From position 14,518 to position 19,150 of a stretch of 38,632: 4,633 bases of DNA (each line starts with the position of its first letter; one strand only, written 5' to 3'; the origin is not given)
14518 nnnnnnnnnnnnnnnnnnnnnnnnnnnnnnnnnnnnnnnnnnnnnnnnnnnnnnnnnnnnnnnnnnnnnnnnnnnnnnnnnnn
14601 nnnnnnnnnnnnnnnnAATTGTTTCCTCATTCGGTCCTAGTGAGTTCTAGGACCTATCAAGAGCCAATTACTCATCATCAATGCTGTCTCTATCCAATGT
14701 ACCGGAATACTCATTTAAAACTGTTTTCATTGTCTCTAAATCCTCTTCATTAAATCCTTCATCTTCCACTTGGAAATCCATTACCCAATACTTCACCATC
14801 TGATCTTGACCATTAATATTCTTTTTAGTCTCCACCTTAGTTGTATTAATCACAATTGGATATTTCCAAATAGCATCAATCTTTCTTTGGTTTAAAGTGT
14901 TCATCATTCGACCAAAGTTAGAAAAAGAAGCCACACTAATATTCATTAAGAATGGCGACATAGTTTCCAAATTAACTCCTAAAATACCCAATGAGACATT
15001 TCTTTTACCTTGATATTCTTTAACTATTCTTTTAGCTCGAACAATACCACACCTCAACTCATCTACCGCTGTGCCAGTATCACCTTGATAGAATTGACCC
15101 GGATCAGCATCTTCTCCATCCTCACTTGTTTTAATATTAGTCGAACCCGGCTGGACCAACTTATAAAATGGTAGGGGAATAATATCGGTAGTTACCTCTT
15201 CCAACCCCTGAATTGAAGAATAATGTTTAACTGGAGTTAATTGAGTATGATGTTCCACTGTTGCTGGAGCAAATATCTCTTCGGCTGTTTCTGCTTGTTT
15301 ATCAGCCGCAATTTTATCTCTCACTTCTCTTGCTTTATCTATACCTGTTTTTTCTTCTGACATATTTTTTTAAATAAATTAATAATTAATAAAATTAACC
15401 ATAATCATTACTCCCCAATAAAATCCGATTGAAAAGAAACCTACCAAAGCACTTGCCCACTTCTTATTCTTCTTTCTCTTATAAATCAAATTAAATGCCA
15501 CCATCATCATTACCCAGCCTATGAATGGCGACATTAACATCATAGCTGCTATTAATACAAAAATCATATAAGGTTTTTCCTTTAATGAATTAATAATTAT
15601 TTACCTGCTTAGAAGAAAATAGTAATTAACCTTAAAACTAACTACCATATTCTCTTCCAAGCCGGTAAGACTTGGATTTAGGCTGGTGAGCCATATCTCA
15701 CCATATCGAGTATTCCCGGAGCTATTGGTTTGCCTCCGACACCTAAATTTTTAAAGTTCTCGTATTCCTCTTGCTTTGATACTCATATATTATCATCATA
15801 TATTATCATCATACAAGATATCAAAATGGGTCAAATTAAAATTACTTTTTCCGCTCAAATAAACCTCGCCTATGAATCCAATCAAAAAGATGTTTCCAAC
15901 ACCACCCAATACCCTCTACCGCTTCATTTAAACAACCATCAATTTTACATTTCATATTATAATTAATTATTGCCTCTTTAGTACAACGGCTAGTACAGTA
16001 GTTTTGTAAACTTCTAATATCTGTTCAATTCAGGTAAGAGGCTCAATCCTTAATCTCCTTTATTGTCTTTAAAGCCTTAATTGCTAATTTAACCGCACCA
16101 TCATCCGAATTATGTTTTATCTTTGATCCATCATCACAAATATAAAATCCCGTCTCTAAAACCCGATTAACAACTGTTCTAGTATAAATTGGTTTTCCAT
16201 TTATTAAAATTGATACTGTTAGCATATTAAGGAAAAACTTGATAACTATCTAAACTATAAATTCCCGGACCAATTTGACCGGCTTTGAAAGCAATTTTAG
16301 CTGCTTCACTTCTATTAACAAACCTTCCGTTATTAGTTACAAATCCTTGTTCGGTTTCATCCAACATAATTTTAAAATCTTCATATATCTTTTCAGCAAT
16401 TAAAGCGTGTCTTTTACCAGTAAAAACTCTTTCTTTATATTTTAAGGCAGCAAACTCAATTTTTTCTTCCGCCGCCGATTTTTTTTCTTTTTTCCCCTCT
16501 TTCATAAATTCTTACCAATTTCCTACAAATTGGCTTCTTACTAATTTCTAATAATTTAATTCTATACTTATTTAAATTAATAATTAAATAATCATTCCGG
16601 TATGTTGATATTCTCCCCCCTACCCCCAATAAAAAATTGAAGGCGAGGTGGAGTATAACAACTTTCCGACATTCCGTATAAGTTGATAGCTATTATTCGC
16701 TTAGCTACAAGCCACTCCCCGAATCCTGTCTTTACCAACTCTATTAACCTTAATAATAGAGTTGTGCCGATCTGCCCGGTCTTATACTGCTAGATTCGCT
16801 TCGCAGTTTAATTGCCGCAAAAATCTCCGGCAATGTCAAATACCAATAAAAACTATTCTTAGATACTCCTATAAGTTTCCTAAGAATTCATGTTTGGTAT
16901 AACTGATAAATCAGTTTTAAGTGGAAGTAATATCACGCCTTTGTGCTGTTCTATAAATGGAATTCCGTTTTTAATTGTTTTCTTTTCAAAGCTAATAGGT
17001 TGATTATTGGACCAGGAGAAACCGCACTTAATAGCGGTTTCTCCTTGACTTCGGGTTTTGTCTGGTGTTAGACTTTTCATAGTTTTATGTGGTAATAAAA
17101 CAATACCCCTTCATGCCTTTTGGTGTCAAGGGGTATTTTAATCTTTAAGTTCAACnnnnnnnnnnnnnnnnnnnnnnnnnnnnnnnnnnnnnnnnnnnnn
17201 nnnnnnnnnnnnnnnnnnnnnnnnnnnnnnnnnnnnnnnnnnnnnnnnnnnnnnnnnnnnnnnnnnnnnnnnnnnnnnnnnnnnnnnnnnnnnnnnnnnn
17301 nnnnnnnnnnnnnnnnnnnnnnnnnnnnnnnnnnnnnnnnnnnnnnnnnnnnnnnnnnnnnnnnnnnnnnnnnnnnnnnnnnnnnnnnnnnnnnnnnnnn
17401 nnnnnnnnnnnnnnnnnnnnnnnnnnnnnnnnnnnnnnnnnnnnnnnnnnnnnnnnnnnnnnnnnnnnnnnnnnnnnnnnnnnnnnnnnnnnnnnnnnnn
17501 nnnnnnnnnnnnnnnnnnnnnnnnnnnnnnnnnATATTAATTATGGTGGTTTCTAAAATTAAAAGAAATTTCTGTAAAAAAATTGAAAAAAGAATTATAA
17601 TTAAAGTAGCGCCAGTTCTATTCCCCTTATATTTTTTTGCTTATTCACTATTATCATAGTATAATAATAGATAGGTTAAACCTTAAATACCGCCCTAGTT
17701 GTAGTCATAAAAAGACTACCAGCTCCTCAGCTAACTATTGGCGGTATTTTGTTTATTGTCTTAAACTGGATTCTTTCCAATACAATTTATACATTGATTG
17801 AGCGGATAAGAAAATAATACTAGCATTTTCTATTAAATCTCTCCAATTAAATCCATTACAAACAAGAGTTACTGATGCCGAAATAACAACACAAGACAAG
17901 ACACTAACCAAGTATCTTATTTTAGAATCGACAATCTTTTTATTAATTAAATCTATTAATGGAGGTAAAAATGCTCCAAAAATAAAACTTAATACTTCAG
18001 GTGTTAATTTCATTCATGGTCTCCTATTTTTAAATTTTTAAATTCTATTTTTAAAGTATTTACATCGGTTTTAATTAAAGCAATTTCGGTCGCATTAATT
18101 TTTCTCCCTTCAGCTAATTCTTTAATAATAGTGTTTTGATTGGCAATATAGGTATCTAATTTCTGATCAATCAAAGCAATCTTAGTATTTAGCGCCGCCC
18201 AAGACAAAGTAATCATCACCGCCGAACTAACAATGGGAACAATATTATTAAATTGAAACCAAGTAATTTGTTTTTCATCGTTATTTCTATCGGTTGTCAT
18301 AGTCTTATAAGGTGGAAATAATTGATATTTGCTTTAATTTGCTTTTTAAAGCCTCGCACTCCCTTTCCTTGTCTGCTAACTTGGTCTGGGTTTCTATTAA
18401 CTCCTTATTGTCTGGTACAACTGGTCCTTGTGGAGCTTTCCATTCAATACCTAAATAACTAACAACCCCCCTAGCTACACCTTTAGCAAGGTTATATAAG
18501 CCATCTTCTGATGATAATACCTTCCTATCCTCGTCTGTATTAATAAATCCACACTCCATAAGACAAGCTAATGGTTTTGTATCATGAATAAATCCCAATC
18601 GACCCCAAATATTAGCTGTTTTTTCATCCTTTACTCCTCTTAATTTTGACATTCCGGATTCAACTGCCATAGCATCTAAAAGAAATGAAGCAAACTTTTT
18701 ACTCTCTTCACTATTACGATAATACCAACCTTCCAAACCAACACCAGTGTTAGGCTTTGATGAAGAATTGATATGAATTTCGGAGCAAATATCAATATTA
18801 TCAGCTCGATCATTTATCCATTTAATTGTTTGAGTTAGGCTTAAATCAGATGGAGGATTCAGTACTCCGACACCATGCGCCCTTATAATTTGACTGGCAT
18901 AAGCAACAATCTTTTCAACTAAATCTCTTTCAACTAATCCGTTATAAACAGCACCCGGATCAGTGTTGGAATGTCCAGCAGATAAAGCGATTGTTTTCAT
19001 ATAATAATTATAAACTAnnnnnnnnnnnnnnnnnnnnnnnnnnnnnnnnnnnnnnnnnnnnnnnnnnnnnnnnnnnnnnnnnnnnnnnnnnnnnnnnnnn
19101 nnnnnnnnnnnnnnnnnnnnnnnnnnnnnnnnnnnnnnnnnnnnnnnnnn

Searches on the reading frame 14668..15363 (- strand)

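Call 18: search_protein_families(library=pfam, proteins=[window:14668-15363:-], max_evalue=0.01)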
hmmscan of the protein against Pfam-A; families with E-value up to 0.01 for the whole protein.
window:14668-15363:- (231 aa): 1 family
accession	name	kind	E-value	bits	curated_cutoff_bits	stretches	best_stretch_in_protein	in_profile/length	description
PF23977.1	Pam3_Gp34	-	0.00014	22.2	27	1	47-101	15-70/235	Pam3 phage gp34-like protein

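Call 34: search_protein_families(library=phrogs, proteins=[window:14668-15363:-], max_evalue=0.01)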
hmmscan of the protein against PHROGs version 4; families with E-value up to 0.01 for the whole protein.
window:14668-15363:- (231 aa): 1 family
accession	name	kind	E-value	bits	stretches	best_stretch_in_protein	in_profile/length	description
phrog_2402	-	unknown function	0.00013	22.6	1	37-179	27-175/292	-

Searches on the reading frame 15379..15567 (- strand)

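Call 34: search_protein_families(library=phrogs, proteins=[window:15379-15567:-], max_evalue=0.01)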
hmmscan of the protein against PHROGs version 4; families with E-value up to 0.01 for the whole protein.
window:15379-15567:- (62 aa): 0 families

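Call 59: search_protein_families(library=pfam, proteins=[window:15379-15567:-], max_evalue=0.1)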
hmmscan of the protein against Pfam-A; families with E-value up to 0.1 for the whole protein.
window:15379-15567:- (62 aa): 2 families
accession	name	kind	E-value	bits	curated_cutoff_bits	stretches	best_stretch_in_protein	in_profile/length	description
PF03739.19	LptF_LptG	-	0.0081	15.7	27.9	1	11-57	275-321/353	Lipopolysaccharide export system permease LptF/LptG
PF12822.12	ECF_trnsprt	-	0.047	14.2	30.7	1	8-57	71-117/169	ECF transporter, substrate-specific component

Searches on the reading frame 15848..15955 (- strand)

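Call 35: search_protein_families(library=phrogs, proteins=[window:15848-15955:-], max_evalue=0.01)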
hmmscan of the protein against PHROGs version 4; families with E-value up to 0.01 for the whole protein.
window:15848-15955:- (36 aa): 0 families

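Call 60: search_protein_families(library=pfam, proteins=[window:15848-15955:-], max_evalue=0.1)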
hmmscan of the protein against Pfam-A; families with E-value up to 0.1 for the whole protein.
window:15848-15955:- (36 aa): 1 family
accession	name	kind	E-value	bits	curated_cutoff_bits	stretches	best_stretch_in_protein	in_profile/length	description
PF24906.1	Zf_WRKY19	-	0.014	15.7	27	1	2-22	3-22/24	WRKY19 zinc finger domain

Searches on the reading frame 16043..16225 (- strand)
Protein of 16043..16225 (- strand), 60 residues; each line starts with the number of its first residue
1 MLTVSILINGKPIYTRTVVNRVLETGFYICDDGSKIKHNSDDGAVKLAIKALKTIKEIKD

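Call 34: search_protein_families(library=phrogs, proteins=[window:16043-16225:-], max_evalue=0.01)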
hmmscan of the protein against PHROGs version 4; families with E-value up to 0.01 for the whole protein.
window:16043-16225:- (60 aa): 1 family
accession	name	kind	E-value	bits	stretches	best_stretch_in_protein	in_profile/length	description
phrog_3491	-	unknown function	0.0011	20.1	0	33-58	47-72/85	-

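Call 59: search_protein_families(library=pfam, proteins=[window:16043-16225:-], max_evalue=0.1)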
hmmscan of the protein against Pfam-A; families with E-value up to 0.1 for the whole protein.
window:16043-16225:- (60 aa): 0 families

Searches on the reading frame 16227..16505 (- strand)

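Call 34: search_protein_families(library=phrogs, proteins=[window:16227-16505:-], max_evalue=0.01)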
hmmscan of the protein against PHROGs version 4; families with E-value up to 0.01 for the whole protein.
window:16227-16505:- (92 aa): 1 family
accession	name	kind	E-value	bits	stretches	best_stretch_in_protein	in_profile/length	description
phrog_839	-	unknown function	1.8e-13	51.7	1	7-78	74-157/253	-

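Call 59: search_protein_families(library=pfam, proteins=[window:16227-16505:-], max_evalue=0.1)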
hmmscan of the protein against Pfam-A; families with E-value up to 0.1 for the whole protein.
window:16227-16505:- (92 aa): 0 families

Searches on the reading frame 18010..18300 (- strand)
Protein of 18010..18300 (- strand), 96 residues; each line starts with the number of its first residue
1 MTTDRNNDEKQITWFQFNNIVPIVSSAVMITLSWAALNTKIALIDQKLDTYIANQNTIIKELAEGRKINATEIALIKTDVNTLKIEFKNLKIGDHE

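Call 34: search_protein_families(library=phrogs, proteins=[window:18010-18300:-], max_evalue=0.01)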
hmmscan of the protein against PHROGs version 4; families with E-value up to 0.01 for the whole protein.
window:18010-18300:- (96 aa): 0 families

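Call 59: search_protein_families(library=pfam, proteins=[window:18010-18300:-], max_evalue=0.1)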
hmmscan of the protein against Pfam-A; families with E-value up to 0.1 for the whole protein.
window:18010-18300:- (96 aa): 2 families
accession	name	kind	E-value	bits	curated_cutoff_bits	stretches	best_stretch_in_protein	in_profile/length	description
PF02582.19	DUF155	-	0.01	16.4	27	1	35-86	80-131/174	RMND1/Sif2-Sif3/Mrx10, DUF155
PF21322.2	KDM6_C-hel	-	0.04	14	26.8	1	13-52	7-45/56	Lysine-specific demethylase 6/UTY, C-terminal helical domain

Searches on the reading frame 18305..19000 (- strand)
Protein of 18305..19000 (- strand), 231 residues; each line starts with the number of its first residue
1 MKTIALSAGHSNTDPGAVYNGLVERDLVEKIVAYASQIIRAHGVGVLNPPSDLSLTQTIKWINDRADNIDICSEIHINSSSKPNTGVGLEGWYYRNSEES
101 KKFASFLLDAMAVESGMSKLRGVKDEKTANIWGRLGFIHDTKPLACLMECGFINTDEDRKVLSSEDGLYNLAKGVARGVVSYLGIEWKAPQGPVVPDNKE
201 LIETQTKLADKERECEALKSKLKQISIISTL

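Call 10: search_protein_families(library=phrogs, proteins=[window:18305-19000:-])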
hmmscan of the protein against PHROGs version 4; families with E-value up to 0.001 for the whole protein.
window:18305-19000:- (231 aa): 4 families
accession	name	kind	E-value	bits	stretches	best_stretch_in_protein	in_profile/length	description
phrog_435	-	lysis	4.3e-33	116.1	1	1-197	112-299/556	endolysin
phrog_2742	-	lysis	1.9e-18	68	1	1-199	1-197/318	endolysin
phrog_489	-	lysis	1.1e-10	41.9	1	2-183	165-352/459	endolysin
phrog_12727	-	lysis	5.2e-06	27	1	1-180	162-339/393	endolysin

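Call 29: find_related_loci(query=window:18305-19000:-, collection=viral_contigs, flank=10000)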
Query window:18305-19000:- (231 aa) in viral_contigs; peptide patterns used: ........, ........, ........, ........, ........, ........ (x = any residue, [..] = any of these).
3 stretches matched a pattern; 1 encode a relative of the query (tblastn E <= 1e-3); 1 distinct loci.
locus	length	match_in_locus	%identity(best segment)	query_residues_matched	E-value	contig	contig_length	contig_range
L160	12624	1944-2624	65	1-231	1e-102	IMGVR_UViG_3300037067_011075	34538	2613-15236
